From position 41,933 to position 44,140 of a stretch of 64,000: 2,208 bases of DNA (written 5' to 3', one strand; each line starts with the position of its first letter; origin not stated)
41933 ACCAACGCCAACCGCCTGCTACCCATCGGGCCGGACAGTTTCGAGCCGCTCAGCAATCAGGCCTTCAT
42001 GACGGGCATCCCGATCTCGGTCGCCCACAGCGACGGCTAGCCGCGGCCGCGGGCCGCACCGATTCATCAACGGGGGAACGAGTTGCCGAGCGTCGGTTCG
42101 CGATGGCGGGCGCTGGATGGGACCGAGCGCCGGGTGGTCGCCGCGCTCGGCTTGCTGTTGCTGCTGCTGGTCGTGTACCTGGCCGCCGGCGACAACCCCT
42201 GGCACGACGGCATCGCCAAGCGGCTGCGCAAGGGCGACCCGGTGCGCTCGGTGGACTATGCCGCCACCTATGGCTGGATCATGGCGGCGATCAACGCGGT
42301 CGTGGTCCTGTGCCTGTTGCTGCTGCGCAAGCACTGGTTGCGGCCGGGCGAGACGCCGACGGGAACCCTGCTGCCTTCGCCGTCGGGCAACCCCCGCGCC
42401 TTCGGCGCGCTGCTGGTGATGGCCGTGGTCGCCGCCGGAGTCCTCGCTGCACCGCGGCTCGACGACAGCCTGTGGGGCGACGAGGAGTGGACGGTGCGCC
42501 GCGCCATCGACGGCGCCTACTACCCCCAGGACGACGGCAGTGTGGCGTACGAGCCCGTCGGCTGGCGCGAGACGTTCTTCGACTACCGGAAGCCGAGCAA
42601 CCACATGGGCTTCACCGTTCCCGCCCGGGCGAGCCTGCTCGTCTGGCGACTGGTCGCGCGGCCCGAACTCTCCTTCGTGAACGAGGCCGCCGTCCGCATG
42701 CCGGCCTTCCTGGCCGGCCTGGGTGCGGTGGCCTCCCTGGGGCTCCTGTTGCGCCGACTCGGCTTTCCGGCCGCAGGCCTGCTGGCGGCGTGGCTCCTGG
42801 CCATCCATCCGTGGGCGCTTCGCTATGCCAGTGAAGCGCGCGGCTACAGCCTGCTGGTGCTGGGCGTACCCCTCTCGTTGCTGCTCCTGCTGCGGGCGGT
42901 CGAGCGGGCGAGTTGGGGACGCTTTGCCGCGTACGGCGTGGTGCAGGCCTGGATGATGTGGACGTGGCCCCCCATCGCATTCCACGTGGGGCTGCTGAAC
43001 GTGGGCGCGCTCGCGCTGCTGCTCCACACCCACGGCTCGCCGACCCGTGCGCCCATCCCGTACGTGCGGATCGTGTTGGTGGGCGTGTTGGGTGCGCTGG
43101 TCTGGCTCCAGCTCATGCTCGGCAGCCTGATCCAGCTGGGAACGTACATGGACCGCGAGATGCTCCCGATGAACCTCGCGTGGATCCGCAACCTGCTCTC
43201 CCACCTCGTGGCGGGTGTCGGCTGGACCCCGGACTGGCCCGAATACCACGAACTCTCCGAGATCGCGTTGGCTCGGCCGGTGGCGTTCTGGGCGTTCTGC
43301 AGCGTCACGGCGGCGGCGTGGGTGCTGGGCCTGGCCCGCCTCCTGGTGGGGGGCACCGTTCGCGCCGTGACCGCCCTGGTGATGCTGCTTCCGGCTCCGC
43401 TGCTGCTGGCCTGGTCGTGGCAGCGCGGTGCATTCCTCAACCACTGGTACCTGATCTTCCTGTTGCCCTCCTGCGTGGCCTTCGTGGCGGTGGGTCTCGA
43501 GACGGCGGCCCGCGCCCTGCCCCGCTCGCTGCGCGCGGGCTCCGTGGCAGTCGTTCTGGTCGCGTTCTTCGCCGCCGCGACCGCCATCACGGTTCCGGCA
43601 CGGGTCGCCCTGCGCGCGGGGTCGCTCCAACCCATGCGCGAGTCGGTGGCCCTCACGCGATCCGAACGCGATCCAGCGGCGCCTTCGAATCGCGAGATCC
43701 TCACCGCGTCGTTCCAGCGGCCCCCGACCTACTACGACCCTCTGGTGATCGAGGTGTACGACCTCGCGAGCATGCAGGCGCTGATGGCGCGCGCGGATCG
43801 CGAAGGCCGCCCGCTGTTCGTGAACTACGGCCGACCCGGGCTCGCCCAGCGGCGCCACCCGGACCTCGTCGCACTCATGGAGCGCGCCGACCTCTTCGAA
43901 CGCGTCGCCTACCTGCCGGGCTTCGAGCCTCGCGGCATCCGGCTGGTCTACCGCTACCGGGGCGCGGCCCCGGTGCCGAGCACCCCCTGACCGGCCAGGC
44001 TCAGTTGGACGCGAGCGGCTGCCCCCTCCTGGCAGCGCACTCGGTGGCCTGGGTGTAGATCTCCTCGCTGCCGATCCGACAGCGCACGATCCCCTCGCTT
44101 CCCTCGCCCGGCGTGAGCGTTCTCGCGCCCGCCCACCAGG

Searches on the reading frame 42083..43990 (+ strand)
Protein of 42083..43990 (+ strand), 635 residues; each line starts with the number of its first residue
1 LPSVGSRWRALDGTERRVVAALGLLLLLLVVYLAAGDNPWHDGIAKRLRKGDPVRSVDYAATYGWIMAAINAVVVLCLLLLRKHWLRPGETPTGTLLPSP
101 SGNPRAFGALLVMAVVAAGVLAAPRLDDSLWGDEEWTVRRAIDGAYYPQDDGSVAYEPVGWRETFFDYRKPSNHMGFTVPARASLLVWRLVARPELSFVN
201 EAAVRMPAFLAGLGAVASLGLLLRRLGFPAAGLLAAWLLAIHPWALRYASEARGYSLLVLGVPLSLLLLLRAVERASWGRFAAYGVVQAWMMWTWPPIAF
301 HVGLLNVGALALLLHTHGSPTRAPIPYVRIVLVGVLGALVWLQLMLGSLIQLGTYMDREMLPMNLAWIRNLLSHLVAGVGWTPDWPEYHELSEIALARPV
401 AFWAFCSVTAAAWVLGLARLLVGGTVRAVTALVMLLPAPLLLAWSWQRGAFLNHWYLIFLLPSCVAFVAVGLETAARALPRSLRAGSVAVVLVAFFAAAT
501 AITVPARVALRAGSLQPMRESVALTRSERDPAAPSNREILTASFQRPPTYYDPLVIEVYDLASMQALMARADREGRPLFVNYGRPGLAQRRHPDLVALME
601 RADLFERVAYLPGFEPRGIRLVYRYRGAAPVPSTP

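Call 55: search_protein_families(library=pfam, proteins=[window:42083-43990:+], max_evalue=0.1)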
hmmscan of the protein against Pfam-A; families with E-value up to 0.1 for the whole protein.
window:42083-43990:+ (635 aa): 2 families
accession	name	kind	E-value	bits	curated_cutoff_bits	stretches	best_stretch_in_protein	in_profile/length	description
PF13231.12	PMT_2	-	8.1e-08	33.1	26.1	1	196-341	16-160/160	Dolichyl-phosphate-mannose-protein mannosyltransferase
PF04612.17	T2SSM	-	0.0065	17.1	27.8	1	5-34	5-34/160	Type II secretion system (T2SS), protein M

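Call 56: search_protein_families(library=ncbifam, proteins=[window:42083-43990:+], max_evalue=0.01)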
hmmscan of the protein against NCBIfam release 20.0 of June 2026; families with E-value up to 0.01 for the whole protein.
window:42083-43990:+ (635 aa): 0 families
